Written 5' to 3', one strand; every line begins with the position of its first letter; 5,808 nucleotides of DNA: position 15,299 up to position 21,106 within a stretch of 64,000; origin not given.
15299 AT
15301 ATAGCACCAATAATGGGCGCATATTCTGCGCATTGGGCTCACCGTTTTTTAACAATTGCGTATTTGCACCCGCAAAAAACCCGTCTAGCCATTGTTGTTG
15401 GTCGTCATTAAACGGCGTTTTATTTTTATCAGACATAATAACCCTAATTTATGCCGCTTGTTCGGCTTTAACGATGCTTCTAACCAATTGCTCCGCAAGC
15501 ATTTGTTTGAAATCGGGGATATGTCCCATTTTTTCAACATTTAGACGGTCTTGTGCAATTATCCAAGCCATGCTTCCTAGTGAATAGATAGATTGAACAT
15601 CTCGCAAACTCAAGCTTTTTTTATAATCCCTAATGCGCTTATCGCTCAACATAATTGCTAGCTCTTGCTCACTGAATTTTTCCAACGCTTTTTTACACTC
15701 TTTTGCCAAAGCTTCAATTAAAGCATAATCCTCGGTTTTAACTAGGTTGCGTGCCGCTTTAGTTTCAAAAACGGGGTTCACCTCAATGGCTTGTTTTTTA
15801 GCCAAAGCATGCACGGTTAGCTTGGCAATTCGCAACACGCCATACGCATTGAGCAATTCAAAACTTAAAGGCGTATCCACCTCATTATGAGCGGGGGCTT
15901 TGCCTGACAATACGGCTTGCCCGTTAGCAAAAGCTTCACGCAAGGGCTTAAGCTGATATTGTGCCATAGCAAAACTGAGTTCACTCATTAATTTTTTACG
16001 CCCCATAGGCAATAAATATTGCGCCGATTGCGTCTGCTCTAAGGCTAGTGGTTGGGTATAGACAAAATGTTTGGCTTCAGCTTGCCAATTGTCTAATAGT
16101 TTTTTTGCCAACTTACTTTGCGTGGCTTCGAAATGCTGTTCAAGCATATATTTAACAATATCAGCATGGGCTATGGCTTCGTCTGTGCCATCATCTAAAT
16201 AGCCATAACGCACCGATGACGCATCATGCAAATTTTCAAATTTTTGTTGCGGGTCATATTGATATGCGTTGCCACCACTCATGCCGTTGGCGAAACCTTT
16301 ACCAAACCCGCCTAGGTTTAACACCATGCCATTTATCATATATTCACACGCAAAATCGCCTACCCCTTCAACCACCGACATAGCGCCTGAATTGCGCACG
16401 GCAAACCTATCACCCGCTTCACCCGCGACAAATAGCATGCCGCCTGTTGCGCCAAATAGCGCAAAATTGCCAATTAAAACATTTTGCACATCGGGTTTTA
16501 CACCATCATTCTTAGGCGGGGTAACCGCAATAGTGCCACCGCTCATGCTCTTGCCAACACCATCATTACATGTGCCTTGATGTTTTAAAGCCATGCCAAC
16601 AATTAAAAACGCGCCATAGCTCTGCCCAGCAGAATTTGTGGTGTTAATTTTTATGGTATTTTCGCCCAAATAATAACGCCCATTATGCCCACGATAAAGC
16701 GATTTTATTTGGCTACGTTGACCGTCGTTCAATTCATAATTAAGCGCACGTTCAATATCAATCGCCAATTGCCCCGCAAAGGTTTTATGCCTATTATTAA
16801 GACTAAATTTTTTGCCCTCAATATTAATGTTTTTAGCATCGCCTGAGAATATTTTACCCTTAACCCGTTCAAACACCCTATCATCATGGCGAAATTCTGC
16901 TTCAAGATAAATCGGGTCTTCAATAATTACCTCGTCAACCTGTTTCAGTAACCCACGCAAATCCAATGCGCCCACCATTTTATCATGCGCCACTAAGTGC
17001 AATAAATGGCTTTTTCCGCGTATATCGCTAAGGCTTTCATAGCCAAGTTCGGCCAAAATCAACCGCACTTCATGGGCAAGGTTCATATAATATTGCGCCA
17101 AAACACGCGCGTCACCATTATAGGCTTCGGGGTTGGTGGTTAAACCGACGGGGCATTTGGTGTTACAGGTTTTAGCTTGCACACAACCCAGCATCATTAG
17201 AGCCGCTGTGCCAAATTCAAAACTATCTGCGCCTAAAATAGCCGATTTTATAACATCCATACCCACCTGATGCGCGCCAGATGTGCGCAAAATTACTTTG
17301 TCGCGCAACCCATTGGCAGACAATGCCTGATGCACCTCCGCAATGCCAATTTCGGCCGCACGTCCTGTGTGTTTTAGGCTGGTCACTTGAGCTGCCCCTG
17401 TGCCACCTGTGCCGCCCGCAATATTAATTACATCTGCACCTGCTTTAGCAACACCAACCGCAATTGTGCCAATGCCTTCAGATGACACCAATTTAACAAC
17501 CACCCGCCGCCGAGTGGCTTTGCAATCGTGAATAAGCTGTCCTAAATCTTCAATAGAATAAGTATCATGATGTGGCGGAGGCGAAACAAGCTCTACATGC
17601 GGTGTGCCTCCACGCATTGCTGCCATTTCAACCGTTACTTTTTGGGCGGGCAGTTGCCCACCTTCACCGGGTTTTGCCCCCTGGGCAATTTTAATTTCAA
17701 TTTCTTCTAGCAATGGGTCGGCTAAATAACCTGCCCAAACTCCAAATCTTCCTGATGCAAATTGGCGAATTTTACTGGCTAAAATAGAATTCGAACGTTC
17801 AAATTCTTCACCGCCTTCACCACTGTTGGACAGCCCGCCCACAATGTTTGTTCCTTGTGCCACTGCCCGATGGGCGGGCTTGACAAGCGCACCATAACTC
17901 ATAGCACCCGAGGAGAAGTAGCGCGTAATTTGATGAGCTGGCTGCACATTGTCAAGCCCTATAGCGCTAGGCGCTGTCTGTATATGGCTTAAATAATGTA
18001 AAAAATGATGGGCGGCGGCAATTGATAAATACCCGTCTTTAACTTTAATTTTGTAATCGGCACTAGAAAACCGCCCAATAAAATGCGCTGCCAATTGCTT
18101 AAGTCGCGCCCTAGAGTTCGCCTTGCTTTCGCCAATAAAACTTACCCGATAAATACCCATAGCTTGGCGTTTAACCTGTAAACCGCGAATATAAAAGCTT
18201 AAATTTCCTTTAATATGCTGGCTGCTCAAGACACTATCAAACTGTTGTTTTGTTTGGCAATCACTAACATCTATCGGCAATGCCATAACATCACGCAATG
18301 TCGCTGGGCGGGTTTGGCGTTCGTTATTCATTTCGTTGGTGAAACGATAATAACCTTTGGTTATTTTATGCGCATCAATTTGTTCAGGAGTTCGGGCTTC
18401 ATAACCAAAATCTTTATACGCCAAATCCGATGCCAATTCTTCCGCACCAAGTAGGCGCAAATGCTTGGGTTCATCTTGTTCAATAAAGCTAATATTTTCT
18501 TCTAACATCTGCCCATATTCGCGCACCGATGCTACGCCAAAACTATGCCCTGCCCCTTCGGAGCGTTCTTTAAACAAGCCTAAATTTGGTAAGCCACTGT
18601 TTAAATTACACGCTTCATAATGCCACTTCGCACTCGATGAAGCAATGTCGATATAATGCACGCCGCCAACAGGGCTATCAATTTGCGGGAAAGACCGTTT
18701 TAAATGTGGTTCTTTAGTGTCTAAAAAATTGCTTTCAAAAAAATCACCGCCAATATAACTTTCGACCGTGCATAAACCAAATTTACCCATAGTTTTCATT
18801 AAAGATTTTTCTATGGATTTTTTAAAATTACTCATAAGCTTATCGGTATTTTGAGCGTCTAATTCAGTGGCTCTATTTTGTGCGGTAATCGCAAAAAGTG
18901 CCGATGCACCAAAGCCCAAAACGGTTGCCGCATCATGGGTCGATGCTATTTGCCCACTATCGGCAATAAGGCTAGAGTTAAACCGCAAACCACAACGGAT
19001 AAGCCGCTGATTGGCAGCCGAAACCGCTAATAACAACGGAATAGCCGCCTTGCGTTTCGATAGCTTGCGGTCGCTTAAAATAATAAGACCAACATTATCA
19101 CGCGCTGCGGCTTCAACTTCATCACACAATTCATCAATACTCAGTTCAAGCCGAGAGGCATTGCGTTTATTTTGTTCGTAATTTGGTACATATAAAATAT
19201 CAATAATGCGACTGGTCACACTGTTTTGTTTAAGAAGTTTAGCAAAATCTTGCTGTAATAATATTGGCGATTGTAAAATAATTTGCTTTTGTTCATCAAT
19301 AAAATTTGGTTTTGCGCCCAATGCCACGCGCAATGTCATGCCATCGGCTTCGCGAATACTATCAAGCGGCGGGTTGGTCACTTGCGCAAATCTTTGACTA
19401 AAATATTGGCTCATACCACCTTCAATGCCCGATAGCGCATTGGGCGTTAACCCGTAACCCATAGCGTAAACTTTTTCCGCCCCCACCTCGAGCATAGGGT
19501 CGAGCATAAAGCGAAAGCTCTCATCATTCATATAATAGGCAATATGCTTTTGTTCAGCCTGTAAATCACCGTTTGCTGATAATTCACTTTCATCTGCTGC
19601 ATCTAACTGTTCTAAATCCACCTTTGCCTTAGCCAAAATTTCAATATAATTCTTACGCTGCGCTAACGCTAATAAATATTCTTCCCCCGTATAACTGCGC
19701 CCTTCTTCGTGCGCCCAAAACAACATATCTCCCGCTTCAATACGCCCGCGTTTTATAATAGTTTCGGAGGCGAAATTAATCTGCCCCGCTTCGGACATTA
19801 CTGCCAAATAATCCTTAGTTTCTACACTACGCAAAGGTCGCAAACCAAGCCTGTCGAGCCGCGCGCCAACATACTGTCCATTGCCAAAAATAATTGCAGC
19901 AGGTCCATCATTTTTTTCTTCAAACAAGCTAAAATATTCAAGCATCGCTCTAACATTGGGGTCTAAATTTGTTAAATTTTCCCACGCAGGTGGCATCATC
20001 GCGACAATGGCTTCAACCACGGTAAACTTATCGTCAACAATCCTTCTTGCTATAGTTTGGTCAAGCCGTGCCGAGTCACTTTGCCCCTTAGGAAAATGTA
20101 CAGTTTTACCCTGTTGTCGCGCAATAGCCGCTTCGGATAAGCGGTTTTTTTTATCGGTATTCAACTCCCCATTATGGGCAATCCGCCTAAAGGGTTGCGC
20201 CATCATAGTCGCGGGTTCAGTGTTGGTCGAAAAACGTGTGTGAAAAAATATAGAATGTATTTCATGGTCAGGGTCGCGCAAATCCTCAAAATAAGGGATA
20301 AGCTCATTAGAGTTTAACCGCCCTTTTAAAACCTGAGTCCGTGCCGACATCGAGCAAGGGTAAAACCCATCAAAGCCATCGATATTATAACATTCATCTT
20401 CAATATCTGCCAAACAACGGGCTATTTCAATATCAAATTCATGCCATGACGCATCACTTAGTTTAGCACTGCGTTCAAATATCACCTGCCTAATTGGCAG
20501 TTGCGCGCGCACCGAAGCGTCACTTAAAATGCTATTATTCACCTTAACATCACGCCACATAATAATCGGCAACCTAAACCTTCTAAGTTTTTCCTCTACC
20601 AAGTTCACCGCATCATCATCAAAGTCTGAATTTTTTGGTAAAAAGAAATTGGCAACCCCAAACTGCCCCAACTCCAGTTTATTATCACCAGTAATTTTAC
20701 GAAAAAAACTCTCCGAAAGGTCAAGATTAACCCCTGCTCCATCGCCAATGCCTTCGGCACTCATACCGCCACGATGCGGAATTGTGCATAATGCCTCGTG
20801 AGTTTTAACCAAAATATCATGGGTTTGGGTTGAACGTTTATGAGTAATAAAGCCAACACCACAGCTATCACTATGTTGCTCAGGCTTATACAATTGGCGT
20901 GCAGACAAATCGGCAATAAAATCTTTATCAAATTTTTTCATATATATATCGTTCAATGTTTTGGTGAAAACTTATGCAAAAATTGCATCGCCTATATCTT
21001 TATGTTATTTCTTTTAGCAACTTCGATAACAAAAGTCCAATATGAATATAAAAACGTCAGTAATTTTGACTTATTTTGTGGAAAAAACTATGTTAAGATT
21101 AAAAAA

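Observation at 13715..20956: GltB-like glutamate synthase operon paired with a CysJ-type diflavin reductase instead of GltD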

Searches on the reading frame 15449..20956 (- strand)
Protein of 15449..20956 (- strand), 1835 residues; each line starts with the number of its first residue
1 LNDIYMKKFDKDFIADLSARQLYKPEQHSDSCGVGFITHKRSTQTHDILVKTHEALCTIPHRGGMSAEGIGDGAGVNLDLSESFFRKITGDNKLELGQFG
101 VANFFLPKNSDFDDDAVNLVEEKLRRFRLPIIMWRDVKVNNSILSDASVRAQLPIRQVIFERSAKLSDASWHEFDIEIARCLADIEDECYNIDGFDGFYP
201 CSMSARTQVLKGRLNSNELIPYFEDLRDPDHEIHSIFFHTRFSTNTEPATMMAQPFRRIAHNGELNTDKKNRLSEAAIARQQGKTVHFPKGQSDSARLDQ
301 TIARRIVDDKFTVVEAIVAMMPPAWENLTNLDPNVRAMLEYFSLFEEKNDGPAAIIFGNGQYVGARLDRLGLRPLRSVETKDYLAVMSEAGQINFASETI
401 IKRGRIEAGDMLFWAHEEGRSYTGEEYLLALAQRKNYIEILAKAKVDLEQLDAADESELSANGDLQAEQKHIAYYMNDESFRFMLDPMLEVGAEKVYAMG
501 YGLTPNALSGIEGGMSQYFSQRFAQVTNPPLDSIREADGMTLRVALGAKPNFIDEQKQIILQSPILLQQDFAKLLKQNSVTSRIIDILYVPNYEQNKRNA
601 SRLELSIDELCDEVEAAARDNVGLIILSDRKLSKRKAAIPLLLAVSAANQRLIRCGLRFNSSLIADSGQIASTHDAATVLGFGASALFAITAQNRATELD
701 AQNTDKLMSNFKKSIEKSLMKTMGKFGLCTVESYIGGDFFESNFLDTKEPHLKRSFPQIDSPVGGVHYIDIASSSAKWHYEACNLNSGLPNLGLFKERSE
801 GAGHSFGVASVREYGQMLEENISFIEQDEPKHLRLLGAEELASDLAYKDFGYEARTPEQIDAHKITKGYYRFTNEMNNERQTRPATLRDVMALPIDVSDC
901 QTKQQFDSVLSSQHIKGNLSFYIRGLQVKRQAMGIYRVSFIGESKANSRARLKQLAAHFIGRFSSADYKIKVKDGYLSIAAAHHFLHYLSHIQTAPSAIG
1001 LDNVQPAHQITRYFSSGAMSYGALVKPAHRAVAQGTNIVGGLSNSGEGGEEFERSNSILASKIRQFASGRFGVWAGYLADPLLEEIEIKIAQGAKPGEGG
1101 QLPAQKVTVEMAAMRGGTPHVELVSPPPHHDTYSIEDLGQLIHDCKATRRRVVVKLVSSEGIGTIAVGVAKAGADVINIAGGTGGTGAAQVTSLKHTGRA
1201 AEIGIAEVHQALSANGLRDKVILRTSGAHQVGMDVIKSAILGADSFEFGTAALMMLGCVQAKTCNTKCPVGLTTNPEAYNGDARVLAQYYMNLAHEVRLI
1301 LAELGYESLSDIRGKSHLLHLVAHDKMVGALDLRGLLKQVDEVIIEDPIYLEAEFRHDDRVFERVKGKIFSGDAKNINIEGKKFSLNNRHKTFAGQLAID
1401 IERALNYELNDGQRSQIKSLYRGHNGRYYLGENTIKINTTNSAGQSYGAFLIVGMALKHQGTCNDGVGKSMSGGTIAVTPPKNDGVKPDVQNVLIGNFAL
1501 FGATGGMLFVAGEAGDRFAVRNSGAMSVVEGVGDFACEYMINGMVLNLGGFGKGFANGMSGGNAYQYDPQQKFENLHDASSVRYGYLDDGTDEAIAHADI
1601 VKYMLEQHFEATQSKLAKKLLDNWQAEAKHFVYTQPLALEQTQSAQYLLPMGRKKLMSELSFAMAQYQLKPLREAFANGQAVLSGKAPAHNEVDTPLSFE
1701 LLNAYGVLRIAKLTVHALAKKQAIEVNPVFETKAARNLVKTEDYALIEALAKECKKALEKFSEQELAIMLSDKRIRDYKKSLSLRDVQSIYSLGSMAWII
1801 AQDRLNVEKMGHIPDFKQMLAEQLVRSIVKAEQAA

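Call 5: search_protein_families(library=pfam, proteins=[window:15449-20956:-])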
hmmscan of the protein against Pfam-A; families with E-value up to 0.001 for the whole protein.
window:15449-20956:- (1835 aa): 4 families
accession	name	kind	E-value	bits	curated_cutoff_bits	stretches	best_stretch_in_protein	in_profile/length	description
PF01645.23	Glu_synthase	-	4.4e-104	349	20.4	1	993-1306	48-368/369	Conserved region in glutamate synthase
PF00310.26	GATase_2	-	1.1e-87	294.9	19.9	1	32-439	1-419/420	Glutamine amidotransferases class-II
PF04898.20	Glu_syn_central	-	2.9e-74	250.4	22.8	1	470-742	2-273/277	Glutamate synthase central domain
PF01493.24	GXGXG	-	3.7e-49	167.3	32.5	1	1421-1588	18-184/190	GXGXG motif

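Call 6: search_protein_families(library=ncbifam, proteins=[window:15449-20956:-])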
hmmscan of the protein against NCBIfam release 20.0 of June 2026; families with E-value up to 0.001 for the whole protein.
window:15449-20956:- (1835 aa): 2 families
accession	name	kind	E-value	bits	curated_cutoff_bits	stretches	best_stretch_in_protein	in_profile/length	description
NF008730.0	PRK11750.1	equivalog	0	1034.1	1047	2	986-1639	833-1469/1490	glutamate synthase large subunit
TIGR02151.1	IPP_isom_2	equivalog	0.00027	20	281.3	1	1145-1253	177-292/338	type 2 isopentenyl-diphosphate Delta-isomerase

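Call 9: find_homologous_proteins(query=window:15449-20956:-)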
Query window:15449-20956:- (1835 aa): 7797 proteins with E <= 0.001 among 8000 candidates; the best 120 are listed.
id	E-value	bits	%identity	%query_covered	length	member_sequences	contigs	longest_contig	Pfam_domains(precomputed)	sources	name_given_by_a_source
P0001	0.0e+0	4143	100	100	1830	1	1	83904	PF01493.26,PF00310.27,PF04898.21,PF01645.24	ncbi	-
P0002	0.0e+0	3431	81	100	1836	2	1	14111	PF01493.26,PF00310.27,PF04898.21,PF01645.24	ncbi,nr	ncbi:MAG: glutamate synthase large subunit [Rhizobiales bacterium]|nr:glutamate synthase large subun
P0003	0.0e+0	3360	80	100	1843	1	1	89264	PF01493.26,PF00310.27,PF04898.21,PF01645.24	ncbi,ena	-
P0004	0.0e+0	3336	79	100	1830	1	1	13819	PF01493.26,PF00310.27,PF04898.21,PF01645.24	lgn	-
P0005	0.0e+0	3325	79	100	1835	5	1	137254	PF01493.26,PF00310.27,PF04898.21,PF01645.24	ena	-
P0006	0.0e+0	3324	79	100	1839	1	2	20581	PF01493.26,PF00310.27,PF04898.21,PF01645.24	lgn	-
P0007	0.0e+0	3324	79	100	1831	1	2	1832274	PF01493.26,PF00310.27,PF04898.21,PF01645.24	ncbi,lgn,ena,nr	ncbi:MAG: glutamate synthase large subunit [Rhizobiales bacterium]|nr:glutamate synthase-related pro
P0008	0.0e+0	3322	79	100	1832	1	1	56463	PF01493.26,PF00310.27,PF04898.21,PF01645.24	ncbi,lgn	ncbi:MAG: glutamate synthase-related protein [Hyphomicrobiales bacterium]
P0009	0.0e+0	3067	73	100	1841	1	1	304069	PF01493.26,PF00310.27,PF04898.21,PF01645.24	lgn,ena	-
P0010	0.0e+0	3041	73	100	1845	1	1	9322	PF01493.26,PF00310.27,PF04898.21,PF01645.24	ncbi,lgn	-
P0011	0.0e+0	3007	71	100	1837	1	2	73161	PF01493.26,PF00310.27,PF04898.21,PF01645.24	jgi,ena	-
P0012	0.0e+0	2999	71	100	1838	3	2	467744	PF01493.26,PF00310.27,PF04898.21,PF01645.24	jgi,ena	-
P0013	0.0e+0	2972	71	100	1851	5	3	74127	PF01493.26,PF00310.27,PF04898.21,PF01645.24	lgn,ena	-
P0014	0.0e+0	2967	71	100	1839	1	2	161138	PF01493.26,PF00310.27,PF04898.21,PF01645.24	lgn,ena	-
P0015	0.0e+0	2954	71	100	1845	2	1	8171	PF01493.26,PF00310.27,PF04898.21,PF01645.24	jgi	-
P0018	0.0e+0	2325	59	98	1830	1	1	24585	PF01493.26,PF00310.27,PF04898.21,PF01645.24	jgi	-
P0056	0.0e+0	2295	58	99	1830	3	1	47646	PF01493.26,PF00310.27,PF04898.21,PF01645.24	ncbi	-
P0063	0.0e+0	2291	58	99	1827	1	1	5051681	PF01493.26,PF00310.27,PF04898.21,PF01645.24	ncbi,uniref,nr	ncbi:glutamate synthase-related protein [Methylomonas methanica]|uniref:Glutamate synthase (Ferredox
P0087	0.0e+0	2283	58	99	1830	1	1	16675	PF01493.26,PF00310.27,PF04898.21,PF01645.24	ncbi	-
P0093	0.0e+0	2281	57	99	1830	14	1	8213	PF01493.26,PF00310.27,PF04898.21,PF01645.24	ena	-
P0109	0.0e+0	2275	57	100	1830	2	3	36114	PF01493.26,PF00310.27,PF04898.21,PF01645.24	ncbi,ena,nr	ncbi:MAG: glutamate synthase large subunit [Methylococcales bacterium]|nr:glutamate synthase large s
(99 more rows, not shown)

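Call 10: find_encoding_contigs(protein=P0001, flank=10000, max_places=3)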
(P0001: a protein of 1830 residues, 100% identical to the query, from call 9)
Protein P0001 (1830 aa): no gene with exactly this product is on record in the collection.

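Call 11: find_encoding_contigs(protein=P0063, flank=10000, max_places=2)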
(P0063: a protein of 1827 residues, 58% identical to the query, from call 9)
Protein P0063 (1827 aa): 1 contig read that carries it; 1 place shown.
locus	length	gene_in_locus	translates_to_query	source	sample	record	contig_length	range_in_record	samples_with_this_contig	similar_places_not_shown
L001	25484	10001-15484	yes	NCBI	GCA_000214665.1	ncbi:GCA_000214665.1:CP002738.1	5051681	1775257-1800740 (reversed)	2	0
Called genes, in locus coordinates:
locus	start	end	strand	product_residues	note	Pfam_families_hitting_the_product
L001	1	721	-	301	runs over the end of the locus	PF01148:CTP_transf_1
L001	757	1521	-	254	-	PF01255:Prenyltransf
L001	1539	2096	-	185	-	PF01765:RRF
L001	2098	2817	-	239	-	PF00696:AA_kinase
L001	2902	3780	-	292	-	PF00889:EF_TS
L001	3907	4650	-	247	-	PF00318:Ribosomal_S2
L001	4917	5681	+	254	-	PF00557:Peptidase_M24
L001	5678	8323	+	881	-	PF01909:NTP_transf_2 (faint), PF08335:GlnD_UR_UTase, PF27444:GlnD_3rd, PF01842:ACT (faint), PF01966:HD, PF27446:GlnD_5th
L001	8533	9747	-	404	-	PF01266:DAO (weak), PF01494:FAD_binding_3, PF05834:Lycopene_cycl (faint), PF08491:SE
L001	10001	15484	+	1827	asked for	PF00310:GATase_2, PF04898:Glu_syn_central, PF01645:Glu_synthase, PF01493:GXGXG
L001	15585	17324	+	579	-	PF00258:Flavodoxin_1, PF00667:FAD_binding_1, PF00175:NAD_binding_1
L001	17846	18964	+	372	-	PF00015:MCPsignal, PF13682:CZB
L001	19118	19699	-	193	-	PF04891:NifQ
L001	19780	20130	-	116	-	PF00111:Fer2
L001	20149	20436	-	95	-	PF00111:Fer2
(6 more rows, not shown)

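Call 12: find_encoding_contigs(protein=P0007, flank=10000, max_places=2)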
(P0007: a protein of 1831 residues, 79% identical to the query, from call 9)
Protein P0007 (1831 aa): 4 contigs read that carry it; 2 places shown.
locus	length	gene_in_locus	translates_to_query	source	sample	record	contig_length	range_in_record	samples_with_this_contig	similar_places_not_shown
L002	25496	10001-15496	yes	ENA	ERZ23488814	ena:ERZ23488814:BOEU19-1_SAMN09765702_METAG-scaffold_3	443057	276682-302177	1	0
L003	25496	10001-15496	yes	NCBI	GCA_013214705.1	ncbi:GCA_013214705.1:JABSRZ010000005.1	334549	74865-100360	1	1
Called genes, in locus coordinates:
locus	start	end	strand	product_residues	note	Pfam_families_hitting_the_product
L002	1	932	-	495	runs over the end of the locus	PF13629:T2SS-T3SS_pil_N, PF04972:BON (weak), PF00263:Secretin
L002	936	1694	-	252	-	PF08666:SAF (faint), PF16976:RcpC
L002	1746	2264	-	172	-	PF01478:Peptidase_A24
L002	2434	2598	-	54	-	PF04964:Flp_Fap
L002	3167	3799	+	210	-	PF13629:T2SS-T3SS_pil_N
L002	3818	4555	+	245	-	PF01416:PseudoU_synth_1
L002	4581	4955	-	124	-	-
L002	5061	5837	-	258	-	PF13428:TPR_14 (faint), PF23914:TPR_CcmH_CycH (faint), PF14559:TPR_19 (faint), PF07719:TPR_2 (faint), PF13181:TPR_8 (faint), PF13414:TPR_11 (faint), PF13431:TPR_17 (faint), PF00515:TPR_1 (weak), +1 more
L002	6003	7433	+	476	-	PF21337:Peptidase_M17_N_1, PF00883:Peptidase_M17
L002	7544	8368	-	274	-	PF01061:ABC2_membrane, PF12698:ABC2_membrane_3 (weak)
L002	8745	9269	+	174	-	PF07750:GcrA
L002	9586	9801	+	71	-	-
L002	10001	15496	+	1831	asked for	PF00310:GATase_2, PF04898:Glu_syn_central, PF01645:Glu_synthase, PF01493:GXGXG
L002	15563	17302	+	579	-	PF00258:Flavodoxin_1, PF00667:FAD_binding_1, PF00175:NAD_binding_1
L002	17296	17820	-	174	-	-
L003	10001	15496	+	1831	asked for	PF00310:GATase_2, PF04898:Glu_syn_central, PF01645:Glu_synthase, PF01493:GXGXG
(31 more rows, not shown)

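Call 16: search_solved_structures(query=window:15449-20956:-, max_evalue=1e-10)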
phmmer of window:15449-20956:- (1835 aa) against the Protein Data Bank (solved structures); distinct sequences matched with E-value up to 1e-10: 5.
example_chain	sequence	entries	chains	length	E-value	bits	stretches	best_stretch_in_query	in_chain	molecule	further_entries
7mfm_G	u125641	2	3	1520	2.3e-239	801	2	998-1643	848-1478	Glutamate synthase (NADPH) large chain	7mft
6s6s_A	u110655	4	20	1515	1.2e-227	762.2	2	991-1637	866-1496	Glutamate synthase [NADPH] large chain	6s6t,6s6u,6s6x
1ea0_A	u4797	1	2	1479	7.4e-223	746.3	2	991-1637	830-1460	GLUTAMATE SYNTHASE [NADPH] LARGE CHAIN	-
2vdc_A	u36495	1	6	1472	1e-222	745.8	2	991-1636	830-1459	GLUTAMATE SYNTHASE [NADPH] LARGE CHAIN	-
1llw_A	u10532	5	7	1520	2e-204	685.2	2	1060-1636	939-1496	Ferredoxin-dependent glutamate synthase | FERREDOXIN-DEPENDENT GLUTAMATE SYNTHASE 2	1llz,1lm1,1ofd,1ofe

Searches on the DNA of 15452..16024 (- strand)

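Call 49: search_rna_families(sources=[L039, L026, L031], threshold=evalue, max_evalue=0.1)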
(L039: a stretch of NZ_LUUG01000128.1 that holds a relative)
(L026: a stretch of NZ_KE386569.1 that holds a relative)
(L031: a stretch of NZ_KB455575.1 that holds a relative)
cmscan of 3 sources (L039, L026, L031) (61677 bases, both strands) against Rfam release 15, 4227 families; matches with E-value up to 0.1: 2.
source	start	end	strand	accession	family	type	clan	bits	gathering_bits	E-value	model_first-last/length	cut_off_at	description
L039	6679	6746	-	RF03606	mir-2071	Gene; miRNA;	-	37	100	2.8e-05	1-74/74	no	mir-2071 microRNA precursor family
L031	15509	15611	-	RF04066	mir-1256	Gene; miRNA;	-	32.7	70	0.005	1-70/70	no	mir-1256 microRNA precursor family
